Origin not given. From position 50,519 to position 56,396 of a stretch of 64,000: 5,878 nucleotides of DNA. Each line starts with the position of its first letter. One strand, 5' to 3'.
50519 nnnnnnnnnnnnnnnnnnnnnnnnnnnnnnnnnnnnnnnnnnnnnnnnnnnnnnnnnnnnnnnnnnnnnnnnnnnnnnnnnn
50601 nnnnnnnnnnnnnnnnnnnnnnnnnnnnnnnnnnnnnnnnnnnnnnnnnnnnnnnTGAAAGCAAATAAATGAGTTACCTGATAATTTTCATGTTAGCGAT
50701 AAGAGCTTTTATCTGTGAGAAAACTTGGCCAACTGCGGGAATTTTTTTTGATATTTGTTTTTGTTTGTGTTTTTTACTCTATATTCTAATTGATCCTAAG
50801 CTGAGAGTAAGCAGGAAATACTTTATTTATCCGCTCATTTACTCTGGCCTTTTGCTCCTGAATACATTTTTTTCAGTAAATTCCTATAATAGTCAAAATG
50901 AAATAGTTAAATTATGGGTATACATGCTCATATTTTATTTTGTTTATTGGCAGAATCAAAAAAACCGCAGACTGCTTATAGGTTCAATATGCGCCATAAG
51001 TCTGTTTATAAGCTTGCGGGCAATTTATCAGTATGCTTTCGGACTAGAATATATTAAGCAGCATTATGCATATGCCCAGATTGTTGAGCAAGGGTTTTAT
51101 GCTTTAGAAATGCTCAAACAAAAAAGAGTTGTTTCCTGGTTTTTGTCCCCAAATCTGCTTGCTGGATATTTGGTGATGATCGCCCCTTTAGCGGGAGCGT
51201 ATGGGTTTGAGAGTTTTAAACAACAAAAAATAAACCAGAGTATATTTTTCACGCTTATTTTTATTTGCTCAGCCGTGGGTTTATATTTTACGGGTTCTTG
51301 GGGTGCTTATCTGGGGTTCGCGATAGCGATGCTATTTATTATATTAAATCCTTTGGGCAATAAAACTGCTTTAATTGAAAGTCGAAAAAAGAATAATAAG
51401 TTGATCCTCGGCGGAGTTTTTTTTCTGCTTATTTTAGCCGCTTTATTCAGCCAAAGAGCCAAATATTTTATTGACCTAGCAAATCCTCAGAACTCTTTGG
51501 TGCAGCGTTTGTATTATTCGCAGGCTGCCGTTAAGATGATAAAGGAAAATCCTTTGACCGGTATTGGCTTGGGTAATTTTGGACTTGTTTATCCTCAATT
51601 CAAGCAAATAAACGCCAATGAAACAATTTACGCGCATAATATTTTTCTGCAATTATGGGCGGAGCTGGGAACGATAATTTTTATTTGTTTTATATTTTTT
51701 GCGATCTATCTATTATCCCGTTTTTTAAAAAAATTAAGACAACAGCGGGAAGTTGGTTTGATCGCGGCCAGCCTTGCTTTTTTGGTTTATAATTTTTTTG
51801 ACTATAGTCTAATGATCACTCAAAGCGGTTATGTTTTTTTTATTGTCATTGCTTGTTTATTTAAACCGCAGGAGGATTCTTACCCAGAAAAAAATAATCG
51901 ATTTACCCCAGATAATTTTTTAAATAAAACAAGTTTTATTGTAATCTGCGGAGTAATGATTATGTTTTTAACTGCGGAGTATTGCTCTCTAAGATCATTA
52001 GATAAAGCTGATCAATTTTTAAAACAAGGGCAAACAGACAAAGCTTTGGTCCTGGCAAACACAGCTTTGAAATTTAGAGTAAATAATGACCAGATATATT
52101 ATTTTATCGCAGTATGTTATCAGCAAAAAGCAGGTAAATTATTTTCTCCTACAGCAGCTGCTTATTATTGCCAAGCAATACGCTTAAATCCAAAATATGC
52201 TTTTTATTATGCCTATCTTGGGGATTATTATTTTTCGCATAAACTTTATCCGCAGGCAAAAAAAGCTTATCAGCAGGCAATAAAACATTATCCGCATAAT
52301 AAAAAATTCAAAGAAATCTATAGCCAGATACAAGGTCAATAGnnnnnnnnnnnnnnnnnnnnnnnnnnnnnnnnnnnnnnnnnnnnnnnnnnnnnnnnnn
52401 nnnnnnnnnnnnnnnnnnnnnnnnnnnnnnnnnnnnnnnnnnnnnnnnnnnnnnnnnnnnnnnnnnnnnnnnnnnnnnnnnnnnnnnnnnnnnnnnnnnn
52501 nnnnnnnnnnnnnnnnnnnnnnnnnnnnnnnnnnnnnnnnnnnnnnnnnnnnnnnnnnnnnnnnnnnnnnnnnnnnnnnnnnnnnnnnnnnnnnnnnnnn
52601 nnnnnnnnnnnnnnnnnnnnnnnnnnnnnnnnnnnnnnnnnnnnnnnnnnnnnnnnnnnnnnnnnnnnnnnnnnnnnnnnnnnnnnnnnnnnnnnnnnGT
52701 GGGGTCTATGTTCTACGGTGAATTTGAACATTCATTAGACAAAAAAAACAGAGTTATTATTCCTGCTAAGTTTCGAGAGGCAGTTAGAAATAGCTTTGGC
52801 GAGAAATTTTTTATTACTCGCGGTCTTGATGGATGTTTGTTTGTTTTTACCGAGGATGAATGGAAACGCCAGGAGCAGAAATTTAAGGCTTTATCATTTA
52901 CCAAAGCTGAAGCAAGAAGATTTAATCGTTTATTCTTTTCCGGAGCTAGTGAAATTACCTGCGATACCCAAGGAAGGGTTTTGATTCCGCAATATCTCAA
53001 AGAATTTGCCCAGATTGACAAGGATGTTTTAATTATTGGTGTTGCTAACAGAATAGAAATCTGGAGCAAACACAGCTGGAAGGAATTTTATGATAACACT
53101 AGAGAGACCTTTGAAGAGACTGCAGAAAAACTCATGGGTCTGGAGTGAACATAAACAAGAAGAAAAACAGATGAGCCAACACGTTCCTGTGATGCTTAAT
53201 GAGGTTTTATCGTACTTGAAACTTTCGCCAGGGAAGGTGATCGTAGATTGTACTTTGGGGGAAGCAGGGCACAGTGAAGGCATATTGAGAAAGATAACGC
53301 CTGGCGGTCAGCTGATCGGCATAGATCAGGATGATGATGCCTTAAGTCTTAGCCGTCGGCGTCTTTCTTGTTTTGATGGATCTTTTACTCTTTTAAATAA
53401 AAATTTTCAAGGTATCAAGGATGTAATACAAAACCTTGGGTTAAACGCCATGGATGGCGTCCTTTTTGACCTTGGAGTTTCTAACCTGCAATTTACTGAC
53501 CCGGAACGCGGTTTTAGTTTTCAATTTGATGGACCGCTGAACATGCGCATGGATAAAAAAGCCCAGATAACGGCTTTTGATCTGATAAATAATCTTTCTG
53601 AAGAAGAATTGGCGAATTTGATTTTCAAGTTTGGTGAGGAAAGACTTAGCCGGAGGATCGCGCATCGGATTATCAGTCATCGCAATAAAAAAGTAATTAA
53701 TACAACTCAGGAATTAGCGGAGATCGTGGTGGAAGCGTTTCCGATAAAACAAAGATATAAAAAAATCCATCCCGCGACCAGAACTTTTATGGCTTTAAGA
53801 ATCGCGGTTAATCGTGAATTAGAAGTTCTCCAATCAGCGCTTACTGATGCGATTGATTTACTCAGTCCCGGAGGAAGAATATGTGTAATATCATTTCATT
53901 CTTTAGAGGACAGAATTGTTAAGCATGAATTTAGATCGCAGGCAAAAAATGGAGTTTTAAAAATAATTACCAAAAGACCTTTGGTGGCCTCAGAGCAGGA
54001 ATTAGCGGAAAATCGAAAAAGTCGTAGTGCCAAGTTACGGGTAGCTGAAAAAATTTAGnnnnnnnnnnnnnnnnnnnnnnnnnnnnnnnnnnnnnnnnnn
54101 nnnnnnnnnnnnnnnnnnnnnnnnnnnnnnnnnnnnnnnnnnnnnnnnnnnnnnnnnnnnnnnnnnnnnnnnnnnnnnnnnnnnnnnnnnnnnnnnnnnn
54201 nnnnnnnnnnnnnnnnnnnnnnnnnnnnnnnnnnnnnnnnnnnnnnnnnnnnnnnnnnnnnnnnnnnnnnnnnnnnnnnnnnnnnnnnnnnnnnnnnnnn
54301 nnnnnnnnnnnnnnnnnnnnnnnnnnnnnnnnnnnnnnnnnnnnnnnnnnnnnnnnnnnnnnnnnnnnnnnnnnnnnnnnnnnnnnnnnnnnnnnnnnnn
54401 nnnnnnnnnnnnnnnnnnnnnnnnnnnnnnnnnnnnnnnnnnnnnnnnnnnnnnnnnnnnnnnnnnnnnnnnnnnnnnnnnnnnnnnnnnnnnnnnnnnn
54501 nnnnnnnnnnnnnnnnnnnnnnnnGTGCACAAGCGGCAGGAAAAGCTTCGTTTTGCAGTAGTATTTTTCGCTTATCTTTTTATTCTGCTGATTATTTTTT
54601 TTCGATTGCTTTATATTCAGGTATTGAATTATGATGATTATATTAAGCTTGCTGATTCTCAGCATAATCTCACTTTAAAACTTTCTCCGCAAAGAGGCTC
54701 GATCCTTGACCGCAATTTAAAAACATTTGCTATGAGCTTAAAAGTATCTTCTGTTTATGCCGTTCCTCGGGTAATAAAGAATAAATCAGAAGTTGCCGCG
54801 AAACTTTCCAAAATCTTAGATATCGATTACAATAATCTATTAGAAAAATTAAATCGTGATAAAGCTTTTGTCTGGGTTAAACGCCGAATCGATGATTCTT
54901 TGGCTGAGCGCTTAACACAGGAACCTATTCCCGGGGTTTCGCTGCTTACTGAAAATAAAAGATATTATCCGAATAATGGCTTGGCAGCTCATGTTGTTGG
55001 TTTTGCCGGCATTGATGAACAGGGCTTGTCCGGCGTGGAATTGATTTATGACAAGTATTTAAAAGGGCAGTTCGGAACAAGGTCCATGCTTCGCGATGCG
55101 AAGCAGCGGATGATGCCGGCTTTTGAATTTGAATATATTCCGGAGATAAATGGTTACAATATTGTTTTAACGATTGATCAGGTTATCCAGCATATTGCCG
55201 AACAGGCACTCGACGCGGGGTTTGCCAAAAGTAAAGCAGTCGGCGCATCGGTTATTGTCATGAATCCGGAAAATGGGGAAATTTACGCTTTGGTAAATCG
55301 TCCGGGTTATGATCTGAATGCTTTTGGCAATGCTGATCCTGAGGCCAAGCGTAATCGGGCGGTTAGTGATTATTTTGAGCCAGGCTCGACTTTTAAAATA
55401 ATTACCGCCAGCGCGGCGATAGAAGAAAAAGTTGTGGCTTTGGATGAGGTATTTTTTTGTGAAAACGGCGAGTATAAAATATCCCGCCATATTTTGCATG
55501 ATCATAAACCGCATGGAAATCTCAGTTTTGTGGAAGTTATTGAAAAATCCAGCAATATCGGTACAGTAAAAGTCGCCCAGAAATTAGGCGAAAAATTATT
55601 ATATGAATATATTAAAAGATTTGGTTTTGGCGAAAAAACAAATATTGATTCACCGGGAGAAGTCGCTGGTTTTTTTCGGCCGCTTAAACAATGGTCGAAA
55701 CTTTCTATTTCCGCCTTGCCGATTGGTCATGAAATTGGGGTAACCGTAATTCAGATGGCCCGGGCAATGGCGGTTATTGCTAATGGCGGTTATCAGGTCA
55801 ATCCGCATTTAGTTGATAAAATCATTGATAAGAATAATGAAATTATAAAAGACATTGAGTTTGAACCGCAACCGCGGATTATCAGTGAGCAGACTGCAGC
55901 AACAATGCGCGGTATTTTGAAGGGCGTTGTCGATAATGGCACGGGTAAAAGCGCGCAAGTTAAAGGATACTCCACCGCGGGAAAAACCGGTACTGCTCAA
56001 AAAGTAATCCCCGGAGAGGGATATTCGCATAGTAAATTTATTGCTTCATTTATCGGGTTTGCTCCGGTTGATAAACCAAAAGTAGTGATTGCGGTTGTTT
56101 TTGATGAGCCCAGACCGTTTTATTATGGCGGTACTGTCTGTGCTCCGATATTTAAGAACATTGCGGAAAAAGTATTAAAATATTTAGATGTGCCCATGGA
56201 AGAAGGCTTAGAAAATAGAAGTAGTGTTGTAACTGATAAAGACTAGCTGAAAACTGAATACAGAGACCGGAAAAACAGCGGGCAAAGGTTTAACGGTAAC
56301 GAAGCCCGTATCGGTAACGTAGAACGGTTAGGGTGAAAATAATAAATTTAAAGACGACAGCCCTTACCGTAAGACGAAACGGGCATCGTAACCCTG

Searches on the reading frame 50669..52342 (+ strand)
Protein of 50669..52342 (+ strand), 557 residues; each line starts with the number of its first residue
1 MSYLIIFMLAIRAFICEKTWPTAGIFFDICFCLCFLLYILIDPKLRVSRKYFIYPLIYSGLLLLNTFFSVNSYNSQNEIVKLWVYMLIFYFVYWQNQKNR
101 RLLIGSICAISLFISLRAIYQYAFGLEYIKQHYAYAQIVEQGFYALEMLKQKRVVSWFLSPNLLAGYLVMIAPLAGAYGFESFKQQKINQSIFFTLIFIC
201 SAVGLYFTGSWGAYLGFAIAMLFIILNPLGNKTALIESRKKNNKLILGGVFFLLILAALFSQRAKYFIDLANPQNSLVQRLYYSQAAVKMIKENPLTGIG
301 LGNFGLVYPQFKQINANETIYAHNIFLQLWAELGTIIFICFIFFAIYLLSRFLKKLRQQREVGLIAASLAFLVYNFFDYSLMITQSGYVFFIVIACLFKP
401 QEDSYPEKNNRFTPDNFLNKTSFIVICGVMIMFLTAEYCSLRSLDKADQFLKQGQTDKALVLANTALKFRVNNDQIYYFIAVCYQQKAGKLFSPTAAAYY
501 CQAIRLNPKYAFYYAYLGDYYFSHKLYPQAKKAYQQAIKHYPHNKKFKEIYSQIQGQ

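Call 12: search_protein_families(library=ncbifam, proteins=[window:50669-52342:+], max_evalue=0.00001)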
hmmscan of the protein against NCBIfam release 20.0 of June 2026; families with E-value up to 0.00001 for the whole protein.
window:50669-52342:+ (557 aa): 3 families
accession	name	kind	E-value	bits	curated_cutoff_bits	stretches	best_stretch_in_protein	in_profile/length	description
TIGR00947.1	2A73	equivalog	3.3e-22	79.1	366.4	1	21-363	37-380/425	IctB family putative bicarbonate transporter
TIGR02917.1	PEP_TPR_lipo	equivalog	2.6e-07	28.9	312.2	1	449-555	440-543/899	XrtA/PEP-CTERM system TPR-repeat protein PrsT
TIGR02521.1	type_IV_pilW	equivalog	7.9e-06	25.6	154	0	444-540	35-128/234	type IV pilus biogenesis/stability protein PilW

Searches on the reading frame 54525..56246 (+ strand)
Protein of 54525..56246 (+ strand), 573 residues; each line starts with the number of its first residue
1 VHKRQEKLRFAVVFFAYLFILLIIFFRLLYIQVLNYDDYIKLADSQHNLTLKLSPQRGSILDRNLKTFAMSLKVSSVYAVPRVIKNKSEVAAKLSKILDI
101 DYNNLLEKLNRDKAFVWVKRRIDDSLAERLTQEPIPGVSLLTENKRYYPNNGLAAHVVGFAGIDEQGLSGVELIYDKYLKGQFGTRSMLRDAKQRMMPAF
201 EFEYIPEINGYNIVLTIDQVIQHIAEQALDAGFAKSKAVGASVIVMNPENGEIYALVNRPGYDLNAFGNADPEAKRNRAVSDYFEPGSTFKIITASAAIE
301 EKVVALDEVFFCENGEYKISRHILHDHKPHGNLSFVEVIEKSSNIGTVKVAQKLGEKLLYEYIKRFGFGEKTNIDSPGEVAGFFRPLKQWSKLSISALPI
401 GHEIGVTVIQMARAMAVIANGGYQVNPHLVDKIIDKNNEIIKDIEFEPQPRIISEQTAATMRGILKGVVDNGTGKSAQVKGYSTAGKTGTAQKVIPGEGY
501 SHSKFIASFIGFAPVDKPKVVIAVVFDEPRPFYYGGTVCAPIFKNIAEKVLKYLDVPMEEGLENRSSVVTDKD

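Call 12: search_protein_families(library=ncbifam, proteins=[window:54525-56246:+], max_evalue=0.00001)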
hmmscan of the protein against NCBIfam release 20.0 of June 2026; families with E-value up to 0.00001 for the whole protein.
window:54525-56246:+ (573 aa): 26 families (the best 25 are shown)
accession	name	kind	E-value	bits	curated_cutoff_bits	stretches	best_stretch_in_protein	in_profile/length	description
TIGR02214.1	spoVD_pbp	equivalog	5e-162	540.5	688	1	10-566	2-571/636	stage V sporulation protein D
NF053573.1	PBP2_PenA_Neis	exception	4.1e-109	365.7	1105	1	9-556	27-566/572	peptidoglycan D,D-transpeptidase PBP2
TIGR03423.1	pbp2_mrdA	equivalog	2.3e-107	360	455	1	9-551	2-591/593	penicillin-binding protein 2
NF011685.0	PRK15105.1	subfamily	2.9e-89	300.2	737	1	8-557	22-564/588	peptidoglycan glycosyltransferase FtsI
NF038271.1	strep_PBP2X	exception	5.5e-56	190.2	1050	1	15-543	30-609/750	penicillin-binding protein PBP2X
TIGR02074.1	PBP_1a_fam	subfamily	5e-45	154.3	508.75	1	208-552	221-534/535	PBP1A family penicillin-binding protein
NF008061.0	PRK10795.1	equivalog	1.1e-36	126.6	962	2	162-530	202-596/634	peptidoglycan DD-transpeptidase MrdA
NF051842.1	PBP4_5_Efaec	equivalog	4.6e-35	121.1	700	1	54-492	162-614/668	penicillin-binding protein PBP4(5)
NF038278.1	strep_PBP2B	exception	5.3e-30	104.5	975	1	159-527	255-653/678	penicillin-binding protein PBP2B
NF051885.1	tranpepglycosPbpC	equivalog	3.4e-24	85.4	900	1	213-493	294-546/632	multimodular transpeptidase-transglycosylase PbpC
NF038276.1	strep_PBP2A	exception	5.7e-20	71.1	1100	1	209-553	316-639/716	penicillin-binding protein PBP2A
NF000237.1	MECA_PBP2A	equivalog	7e-18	64.2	750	1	52-524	146-631/668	PBP2a family beta-lactam-resistant peptidoglycan transpeptidase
TIGR02071.1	PBP_1b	equivalog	1.9e-15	56.1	717.75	1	205-492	364-635/729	penicillin-binding protein 1B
NF038272.1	strep_PBP1A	exception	2.9e-15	55.6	1075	1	276-492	356-560/658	penicillin-binding protein PBP1A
NF038274.1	strep_PBP1B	exception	6.3e-15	54.5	1225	1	209-475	343-587/745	penicillin-binding protein PBP1B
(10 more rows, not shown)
